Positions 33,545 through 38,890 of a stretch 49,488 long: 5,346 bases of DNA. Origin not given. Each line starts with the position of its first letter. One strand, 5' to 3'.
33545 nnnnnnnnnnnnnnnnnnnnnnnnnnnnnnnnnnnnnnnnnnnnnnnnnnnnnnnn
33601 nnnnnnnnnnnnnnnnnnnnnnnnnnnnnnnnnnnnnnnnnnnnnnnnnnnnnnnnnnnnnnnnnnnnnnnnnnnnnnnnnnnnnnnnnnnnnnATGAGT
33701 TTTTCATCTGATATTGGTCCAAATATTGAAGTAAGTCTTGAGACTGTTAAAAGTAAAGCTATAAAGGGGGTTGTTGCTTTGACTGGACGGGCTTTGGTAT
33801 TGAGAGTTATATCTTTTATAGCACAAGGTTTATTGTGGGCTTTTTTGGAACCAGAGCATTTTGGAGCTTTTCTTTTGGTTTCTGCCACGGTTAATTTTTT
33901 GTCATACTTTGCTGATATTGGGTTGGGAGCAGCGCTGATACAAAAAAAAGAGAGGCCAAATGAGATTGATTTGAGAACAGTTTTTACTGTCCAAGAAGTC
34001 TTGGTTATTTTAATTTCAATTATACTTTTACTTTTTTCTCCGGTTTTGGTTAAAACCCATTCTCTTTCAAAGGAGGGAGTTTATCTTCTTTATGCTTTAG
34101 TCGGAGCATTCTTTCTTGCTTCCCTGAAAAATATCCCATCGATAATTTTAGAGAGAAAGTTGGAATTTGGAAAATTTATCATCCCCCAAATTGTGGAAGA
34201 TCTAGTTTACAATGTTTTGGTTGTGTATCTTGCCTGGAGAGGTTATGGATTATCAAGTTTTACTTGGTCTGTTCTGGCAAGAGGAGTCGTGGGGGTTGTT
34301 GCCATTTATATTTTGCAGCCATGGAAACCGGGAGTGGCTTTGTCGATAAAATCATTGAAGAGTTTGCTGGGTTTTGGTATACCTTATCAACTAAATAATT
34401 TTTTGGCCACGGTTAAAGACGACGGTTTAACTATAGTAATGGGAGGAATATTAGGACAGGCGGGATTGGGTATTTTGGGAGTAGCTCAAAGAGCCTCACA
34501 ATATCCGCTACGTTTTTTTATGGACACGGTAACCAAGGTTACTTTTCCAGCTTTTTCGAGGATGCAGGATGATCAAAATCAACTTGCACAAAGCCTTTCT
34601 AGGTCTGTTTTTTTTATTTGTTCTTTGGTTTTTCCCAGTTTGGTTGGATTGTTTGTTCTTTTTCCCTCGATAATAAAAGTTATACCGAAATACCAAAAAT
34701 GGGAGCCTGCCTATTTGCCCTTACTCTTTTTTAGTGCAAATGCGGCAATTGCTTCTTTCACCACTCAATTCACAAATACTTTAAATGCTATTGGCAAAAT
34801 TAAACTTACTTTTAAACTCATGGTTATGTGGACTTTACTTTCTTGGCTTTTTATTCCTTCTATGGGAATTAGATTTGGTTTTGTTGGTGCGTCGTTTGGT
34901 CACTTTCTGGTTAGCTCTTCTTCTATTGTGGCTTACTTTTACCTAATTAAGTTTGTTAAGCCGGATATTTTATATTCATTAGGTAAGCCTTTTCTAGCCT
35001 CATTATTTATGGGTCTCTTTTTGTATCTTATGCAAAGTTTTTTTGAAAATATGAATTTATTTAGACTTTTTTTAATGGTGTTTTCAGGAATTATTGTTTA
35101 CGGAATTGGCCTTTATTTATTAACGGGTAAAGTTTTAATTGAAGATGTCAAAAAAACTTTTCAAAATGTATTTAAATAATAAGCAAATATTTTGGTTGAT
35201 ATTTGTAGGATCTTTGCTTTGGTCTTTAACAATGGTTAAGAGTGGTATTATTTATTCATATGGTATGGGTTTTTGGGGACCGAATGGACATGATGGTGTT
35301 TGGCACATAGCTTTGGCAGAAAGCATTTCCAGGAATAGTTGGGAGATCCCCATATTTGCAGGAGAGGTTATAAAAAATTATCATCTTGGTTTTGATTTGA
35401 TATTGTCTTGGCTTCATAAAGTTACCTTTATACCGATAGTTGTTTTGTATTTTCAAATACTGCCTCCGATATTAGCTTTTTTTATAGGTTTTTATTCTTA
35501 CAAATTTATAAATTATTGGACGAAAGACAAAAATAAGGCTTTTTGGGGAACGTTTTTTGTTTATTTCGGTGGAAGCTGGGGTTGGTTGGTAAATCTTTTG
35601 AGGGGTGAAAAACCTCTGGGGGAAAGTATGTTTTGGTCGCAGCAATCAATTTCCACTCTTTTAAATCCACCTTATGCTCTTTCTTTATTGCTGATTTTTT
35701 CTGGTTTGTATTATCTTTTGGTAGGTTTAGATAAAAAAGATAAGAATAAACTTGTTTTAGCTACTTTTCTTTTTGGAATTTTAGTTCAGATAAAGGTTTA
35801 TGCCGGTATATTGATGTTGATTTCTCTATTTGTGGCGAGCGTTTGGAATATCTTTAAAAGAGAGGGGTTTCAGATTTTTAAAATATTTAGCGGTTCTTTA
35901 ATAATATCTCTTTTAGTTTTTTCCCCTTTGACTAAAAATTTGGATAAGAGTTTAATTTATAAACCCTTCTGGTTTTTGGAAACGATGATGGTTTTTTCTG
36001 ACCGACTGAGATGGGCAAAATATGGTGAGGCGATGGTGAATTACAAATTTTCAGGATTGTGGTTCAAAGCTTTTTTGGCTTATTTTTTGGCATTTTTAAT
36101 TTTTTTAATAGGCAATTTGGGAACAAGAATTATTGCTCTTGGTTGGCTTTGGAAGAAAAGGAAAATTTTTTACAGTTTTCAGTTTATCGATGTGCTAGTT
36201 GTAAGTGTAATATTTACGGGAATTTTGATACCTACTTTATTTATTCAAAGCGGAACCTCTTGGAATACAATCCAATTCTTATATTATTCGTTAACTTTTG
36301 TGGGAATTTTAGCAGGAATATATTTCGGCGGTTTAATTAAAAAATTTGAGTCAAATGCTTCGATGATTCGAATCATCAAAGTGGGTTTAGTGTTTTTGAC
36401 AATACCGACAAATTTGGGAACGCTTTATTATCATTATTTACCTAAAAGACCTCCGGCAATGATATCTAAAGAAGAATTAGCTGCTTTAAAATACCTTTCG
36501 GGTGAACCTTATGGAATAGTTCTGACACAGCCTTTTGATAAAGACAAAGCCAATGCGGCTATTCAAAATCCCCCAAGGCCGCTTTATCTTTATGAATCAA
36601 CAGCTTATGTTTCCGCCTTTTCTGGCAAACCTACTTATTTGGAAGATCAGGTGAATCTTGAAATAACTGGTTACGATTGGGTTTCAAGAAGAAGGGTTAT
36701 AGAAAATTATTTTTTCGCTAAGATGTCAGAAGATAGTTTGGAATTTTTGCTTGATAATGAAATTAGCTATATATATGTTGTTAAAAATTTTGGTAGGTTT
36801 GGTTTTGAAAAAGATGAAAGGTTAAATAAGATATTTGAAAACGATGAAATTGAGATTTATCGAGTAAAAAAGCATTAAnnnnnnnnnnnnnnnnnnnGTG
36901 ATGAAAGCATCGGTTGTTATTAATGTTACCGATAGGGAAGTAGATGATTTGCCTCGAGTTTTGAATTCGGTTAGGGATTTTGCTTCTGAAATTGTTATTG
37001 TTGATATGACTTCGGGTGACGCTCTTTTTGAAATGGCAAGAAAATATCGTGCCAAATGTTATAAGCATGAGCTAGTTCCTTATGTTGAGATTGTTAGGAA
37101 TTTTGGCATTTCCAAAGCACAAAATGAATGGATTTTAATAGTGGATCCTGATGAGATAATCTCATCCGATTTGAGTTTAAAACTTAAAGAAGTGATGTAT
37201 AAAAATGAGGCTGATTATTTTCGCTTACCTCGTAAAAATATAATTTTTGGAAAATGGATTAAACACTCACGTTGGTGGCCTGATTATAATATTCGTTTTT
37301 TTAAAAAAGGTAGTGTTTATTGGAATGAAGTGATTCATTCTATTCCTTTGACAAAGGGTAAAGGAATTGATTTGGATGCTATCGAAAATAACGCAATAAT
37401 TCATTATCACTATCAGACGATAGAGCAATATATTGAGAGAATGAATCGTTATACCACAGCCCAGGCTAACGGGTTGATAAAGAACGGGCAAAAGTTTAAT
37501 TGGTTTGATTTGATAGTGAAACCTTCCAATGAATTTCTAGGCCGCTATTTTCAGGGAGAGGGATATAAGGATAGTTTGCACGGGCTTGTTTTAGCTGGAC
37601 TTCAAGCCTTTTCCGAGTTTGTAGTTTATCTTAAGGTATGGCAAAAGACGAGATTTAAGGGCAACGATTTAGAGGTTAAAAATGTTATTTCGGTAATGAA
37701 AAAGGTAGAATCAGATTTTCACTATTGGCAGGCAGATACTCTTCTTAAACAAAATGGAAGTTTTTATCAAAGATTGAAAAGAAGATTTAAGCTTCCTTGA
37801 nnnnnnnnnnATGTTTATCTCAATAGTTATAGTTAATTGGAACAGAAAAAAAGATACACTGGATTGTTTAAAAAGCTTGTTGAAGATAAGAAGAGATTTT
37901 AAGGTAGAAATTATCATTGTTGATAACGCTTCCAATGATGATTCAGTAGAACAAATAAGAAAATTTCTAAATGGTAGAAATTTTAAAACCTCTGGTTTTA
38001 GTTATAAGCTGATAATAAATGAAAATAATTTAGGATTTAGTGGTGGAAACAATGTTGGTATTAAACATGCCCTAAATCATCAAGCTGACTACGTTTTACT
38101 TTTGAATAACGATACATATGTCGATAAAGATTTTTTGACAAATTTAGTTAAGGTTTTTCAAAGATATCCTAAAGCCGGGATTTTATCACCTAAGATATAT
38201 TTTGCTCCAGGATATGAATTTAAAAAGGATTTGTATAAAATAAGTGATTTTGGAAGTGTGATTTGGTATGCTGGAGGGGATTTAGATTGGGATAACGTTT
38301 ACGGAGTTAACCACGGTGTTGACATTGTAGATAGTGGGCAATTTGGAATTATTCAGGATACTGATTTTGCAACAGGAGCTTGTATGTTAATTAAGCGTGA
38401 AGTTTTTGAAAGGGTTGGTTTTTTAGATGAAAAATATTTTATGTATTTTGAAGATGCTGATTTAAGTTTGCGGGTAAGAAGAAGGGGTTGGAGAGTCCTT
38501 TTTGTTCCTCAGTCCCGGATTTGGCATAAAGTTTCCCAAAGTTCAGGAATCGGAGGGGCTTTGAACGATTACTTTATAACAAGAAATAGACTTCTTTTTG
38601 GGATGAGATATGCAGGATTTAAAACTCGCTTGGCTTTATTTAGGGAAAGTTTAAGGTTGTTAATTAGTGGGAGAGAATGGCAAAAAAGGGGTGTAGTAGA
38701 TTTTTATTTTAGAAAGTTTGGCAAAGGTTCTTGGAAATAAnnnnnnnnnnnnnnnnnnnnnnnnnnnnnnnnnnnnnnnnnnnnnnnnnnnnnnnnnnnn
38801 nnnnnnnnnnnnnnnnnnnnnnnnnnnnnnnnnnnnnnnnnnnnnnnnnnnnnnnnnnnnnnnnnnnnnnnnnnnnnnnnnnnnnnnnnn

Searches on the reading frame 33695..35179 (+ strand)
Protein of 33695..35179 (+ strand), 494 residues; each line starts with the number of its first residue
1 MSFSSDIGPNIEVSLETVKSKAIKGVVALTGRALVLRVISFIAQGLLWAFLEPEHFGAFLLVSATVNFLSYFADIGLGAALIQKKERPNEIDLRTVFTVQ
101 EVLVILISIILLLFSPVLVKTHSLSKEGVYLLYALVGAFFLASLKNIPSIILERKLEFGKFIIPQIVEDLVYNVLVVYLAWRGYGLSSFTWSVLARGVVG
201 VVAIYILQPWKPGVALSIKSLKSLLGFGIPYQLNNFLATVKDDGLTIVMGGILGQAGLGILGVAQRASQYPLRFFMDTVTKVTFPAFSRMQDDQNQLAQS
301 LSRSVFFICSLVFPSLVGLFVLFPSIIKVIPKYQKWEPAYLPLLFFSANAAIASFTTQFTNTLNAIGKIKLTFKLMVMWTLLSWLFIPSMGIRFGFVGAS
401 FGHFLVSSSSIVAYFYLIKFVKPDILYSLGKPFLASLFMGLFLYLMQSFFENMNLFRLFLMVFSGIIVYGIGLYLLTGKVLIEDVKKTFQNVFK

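Call 3: search_protein_families(library=pfam, proteins=[window:33695-35179:+], max_evalue=0.01)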
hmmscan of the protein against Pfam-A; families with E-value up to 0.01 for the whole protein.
window:33695-35179:+ (494 aa): 2 families
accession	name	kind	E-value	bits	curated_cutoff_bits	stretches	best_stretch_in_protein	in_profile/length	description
PF13440.11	Polysacc_synt_3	-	1.5e-52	179.2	23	1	50-330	5-283/293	Polysaccharide biosynthesis protein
PF01943.22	Polysacc_synt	-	7.8e-22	78.4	28.2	1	24-291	3-274/274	Polysaccharide biosynthesis protein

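Call 4: search_protein_families(library=ncbifam, proteins=[window:33695-35179:+], max_evalue=0.01)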
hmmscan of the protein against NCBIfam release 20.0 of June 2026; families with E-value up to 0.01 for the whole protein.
window:33695-35179:+ (494 aa): 3 families
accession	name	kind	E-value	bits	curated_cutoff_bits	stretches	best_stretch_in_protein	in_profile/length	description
NF007773.0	PRK10459.1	equivalog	6.1e-36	124.4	273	1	18-489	3-479/492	MOP flippase family protein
NF047674.1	TeichurnBiosyTuaB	equivalog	3.4e-24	85.7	580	1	16-473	2-466/469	teichuronic acid biosynthesis protein TuaB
NF058658.1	Oglyco_Wzx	exception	4.1e-20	72.3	720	1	17-483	5-470/478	O-glycosylation flippase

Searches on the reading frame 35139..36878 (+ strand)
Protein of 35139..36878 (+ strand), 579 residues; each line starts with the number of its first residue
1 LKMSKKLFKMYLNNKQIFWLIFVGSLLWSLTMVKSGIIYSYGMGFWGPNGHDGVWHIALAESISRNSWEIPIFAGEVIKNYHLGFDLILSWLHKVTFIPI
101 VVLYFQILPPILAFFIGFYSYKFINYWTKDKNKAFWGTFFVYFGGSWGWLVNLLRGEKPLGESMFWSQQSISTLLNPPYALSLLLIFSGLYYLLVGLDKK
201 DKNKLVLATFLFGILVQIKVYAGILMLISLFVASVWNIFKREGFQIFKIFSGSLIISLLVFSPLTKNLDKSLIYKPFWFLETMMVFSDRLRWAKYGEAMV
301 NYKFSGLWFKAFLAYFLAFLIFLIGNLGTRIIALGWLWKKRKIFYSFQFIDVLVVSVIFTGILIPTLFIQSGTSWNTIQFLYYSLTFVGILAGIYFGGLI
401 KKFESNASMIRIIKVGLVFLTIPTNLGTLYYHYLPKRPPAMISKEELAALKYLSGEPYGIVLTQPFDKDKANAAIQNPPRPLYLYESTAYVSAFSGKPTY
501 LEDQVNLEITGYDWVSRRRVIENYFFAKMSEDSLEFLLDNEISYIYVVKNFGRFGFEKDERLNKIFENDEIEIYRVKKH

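Call 8: search_protein_families(library=pfam, proteins=[window:35139-36878:+], max_evalue=0.001)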
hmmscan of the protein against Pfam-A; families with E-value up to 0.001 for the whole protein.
window:35139-36878:+ (579 aa): 0 families

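Call 37: search_protein_families(library=pfam, proteins=[window:35139-36878:+], max_evalue=0.1)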
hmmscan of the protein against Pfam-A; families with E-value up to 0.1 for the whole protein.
window:35139-36878:+ (579 aa): 1 family
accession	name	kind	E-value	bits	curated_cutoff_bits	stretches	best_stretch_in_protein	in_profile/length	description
PF23698.1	ORF29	-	0.084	13.2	27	0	418-443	4-29/63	ORF29-like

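Call 40: find_homologous_proteins(query=window:35139-36875:+, max_evalue=0.00001)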
Query window:35139-36875:+ (579 aa): 1573 proteins with E <= 0.00001 among 8000 candidates; the best 120 are listed.
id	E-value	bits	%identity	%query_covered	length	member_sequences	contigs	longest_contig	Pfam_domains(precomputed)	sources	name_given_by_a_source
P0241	0.0e+0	1278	100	98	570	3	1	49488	-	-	-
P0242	1.3e-245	835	66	96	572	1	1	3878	-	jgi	jgi:hypothetical protein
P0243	7.4e-243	826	65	99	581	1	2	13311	-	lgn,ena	-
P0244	3.0e-242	824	63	99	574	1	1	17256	-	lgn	-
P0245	5.0e-240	816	63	99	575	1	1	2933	-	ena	-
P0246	5.1e-240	816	63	99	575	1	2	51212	-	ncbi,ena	-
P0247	7.9e-240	816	64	99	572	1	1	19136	-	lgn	-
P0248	1.2e-238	812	60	99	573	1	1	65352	-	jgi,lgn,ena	-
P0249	2.4e-237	808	61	99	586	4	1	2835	-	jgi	jgi:hypothetical protein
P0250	4.4e-233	794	63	94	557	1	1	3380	-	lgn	-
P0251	4.0e-219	747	58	100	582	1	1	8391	-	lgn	-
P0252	7.2e-218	743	58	99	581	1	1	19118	-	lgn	-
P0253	1.2e-216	739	57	99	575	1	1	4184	-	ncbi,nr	ncbi:hypothetical protein KKB40_00620 [Patescibacteria group bacterium]|nr:hypothetical protein [Pat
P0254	5.6e-215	734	57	96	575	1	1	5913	-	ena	-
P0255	5.7e-215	734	57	99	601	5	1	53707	-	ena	-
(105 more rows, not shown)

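Call 44: search_solved_structures(query=A3, max_evalue=1)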
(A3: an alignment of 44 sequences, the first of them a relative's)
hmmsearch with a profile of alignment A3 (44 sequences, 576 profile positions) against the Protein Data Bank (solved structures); distinct sequences matched with E-value up to 1: 2.
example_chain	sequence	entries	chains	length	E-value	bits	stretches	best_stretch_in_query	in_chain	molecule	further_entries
7eu0_M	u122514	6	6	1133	0.067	14.9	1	220-349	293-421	RNA-dependent RNA polymerase 2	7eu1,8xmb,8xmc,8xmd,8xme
7roz_A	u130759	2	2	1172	0.07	14.8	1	220-349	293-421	RNA-dependent RNA polymerase 2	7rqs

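Call 55: predict_structure(alignment_id=A3)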
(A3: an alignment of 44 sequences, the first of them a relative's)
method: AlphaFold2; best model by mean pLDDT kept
length: 570 residues; sequences in the alignment: 44
mean_pLDDT: 83.0   pTM: 0.87
mean pLDDT of the five models: 83.0, 79.7, 78.7, 76.0, 75.9
residues with pLDDT >= 90: 245; 70-90: 225; 50-70: 80; < 50: 20
segments of 3 or more residues with pLDDT < 50: 163-165, 426-429, 467-477
pLDDT, mean of each block of 10 residues (from residue 1): 73 89 76 70 78 84 70 84 94 90 94 97 96 86 79 66 64 96 98 98 94 94 97 95 95 59 80 77 86 93 93 88 92 84 96 91 76 92 95 88 91 81 55 81 92 74 50 46 85 70 78 76 78 87 67 90 84
secondary structure, 60 per line:
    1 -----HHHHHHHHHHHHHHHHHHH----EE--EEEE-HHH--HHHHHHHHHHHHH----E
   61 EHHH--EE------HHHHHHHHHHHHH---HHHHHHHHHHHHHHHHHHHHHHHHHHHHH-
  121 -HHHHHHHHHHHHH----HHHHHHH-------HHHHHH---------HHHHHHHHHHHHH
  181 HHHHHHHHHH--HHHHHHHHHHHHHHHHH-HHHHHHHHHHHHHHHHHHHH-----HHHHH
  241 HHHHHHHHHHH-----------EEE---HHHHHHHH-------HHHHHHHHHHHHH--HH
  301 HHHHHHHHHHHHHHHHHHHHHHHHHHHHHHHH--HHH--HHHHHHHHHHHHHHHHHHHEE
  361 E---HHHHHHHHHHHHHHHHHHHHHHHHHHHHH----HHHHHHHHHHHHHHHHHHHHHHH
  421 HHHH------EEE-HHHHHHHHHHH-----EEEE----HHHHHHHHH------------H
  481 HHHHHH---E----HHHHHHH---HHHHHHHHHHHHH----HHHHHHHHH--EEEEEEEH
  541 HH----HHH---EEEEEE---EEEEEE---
elements in order: H6-24 E33-36 H43-55 H75-87 H91-119 H122-134 H139-145 H153-158 H168-190 H193-209 H211-230 H236-251 E263-265 H269-276 H284-296 H299-332 H340-358 E359-361 H365-393 H398-424 E431-433 H435-445 E451-454 H459-467 H480-486 H495-501 H505-517 H522-530 E533-539 E553-558 E562-567

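Call 58: fold_search(model_id=the predicted structure, library=pdb)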
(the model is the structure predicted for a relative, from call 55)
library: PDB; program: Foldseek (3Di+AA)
matches with E <= 10: 240; with E <= 0.001: 17
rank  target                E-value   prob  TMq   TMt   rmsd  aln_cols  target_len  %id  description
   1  8agc_A                4.0e-09  1.00  0.55  0.46  13.5       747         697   10  Structure of yeast oligosaccharylransferase complex with lipid-linked oligosaccharide and non-acceptor peptide bound (released 2022-12-07)
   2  6ezn_F                4.5e-09  1.00  0.56  0.50  12.6       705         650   11  Cryo-EM structure of the yeast oligosaccharyltransferase (OST) complex (released 2018-01-17)
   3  7oci_F                5.7e-09  1.00  0.58  0.52  11.7       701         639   10  Cryo-EM structure of yeast Ost6p containing oligosaccharyltransferase complex (released 2022-02-16)
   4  8age_A                6.2e-09  1.00  0.56  0.51  12.2       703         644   10  Structure of yeast oligosaccharylransferase complex with acceptor peptide bound (released 2022-12-07)
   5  8agb_A                9.3e-09  1.00  0.57  0.52  11.7       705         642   11  Structure of yeast oligosaccharylransferase complex with lipid-linked oligosaccharide bound (released 2022-12-07)
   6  7e9s_A                2.4e-08  1.00  0.51  0.36  14.3       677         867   13  Archaeal oligosaccharyltransferase AglB from Archaeoglobus fulgidus in complex with an inhibitory peptide and a dolich (released 2021-09-08)
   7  6s7o_A                3.3e-08  1.00  0.56  0.49  13.5       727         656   10  Cryo-EM structure of human oligosaccharyltransferase complex OST-A (released 2019-12-18)
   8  8pn9_A                1.6e-07  1.00  0.58  0.51  12.3       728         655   10  Structure of human oligosaccharyltransferase OST-A complex bound to NGI-1 (released 2024-05-08)
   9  5gmy_A                1.6e-07  1.00  0.52  0.37  14.9       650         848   12  Crystal structure of the Archaeoglobus fulgidus oligosaccharyltransferase (O29867_ARCFU) tethered with an acceptor pep (released 2017-02-01)
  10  3wak                  1.9e-07  1.00  0.53  0.37  13.9       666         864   12  Crystal structure of the Archaeoglobus fulgidus oligosaccharyltransferase (O29867_ARCFU) in the apo form (released 2013-10-30)
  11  5ogl_A                1.8e-06  1.00  0.50  0.42  12.6       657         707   10  Structure of bacterial oligosaccharyltransferase PglB in complex with an acceptor peptide and an lipid-linked oligosac (released 2017-10-25)
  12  6gxc_A                3.3e-06  1.00  0.50  0.42  14.1       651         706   11  Bacterial oligosaccharyltransferase PglB in complex with an inhibitory peptide and a reactive lipid-linked oligosaccha (released 2018-11-14)
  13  7zlh_A                7.0e-06  1.00  0.53  0.47  12.4       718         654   10  Cryo-EM structure of C-mannosyltransferase CeDPY19, in apo state, bound to CMT2-Fab and anti-Fab nanobody (released 2023-01-11)
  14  7zli_A                7.0e-06  1.00  0.52  0.46  12.3       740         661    9  Cryo-EM structure of C-mannosyltransferase CeDPY19, in complex with Dol25-P-Man and bound to CMT2-Fab and anti-Fab nan (released 2023-01-11)
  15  3rce_A                1.9e-05  1.00  0.50  0.43  14.8       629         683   11  Bacterial oligosaccharyltransferase PglB (released 2011-06-15)
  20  3vu0_A                1.2e-01  0.99  0.14  0.48   8.1       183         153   10  Crystal structure of the C-terminal globular domain of oligosaccharyltransferase (AfAglB-S2, AF_0040, O30195_ARCFU) fr (released 2013-01-23)
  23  3vu0_B                1.9e-01  0.99  0.15  0.49   7.2       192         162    9  Crystal structure of the C-terminal globular domain of oligosaccharyltransferase (AfAglB-S2, AF_0040, O30195_ARCFU) fr (released 2013-01-23)
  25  3vu0_C                2.1e-01  1.00  0.16  0.54   5.5       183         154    8  Crystal structure of the C-terminal globular domain of oligosaccharyltransferase (AfAglB-S2, AF_0040, O30195_ARCFU) fr (released 2013-01-23)
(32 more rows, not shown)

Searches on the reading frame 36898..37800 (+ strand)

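Call 8: search_protein_families(library=pfam, proteins=[window:36898-37800:+], max_evalue=0.001)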
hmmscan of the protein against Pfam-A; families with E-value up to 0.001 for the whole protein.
window:36898-37800:+ (300 aa): 1 family
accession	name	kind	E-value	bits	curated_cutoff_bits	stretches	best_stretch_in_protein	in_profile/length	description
PF00535.33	Glycos_transf_2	-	5.9e-12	46.3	23.3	1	5-144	1-147/168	Glycosyl transferase family 2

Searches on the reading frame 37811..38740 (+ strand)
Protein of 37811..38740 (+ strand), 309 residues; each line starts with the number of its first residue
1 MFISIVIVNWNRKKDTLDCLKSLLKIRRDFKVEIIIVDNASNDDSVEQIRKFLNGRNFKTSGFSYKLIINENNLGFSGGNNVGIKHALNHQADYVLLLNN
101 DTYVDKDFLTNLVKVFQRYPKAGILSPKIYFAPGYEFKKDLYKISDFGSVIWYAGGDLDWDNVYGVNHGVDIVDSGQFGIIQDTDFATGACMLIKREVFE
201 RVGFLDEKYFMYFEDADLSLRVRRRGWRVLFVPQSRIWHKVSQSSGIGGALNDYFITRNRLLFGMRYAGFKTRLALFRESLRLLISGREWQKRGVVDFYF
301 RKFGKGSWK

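Call 8: search_protein_families(library=pfam, proteins=[window:37811-38740:+], max_evalue=0.001)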
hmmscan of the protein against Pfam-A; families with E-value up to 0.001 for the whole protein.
window:37811-38740:+ (309 aa): 6 families
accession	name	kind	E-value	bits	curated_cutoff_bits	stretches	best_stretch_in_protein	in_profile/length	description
PF00535.33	Glycos_transf_2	-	8.8e-23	81.5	23.3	1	4-201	1-166/168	Glycosyl transferase family 2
PF13641.12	Glyco_tranf_2_3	-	9.3e-18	65.5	27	1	3-241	3-213/230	Glycosyltransferase like family 2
PF13632.12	Glyco_trans_2_3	-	5.4e-14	52.9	27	1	94-266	1-144/198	Glycosyl transferase family group 2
PF13506.12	Glyco_transf_21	-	1.2e-08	35.1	21.7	1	67-242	6-157/174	Glycosyl transferase family 21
PF10111.15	Glyco_tranf_2_2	-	1e-06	28.9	27.3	1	24-225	20-202/276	Glycosyltransferase like family 2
PF13712.12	Glyco_tranf_2_5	-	0.00043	20.5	27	0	81-125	46-88/210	Glycosyltransferase like family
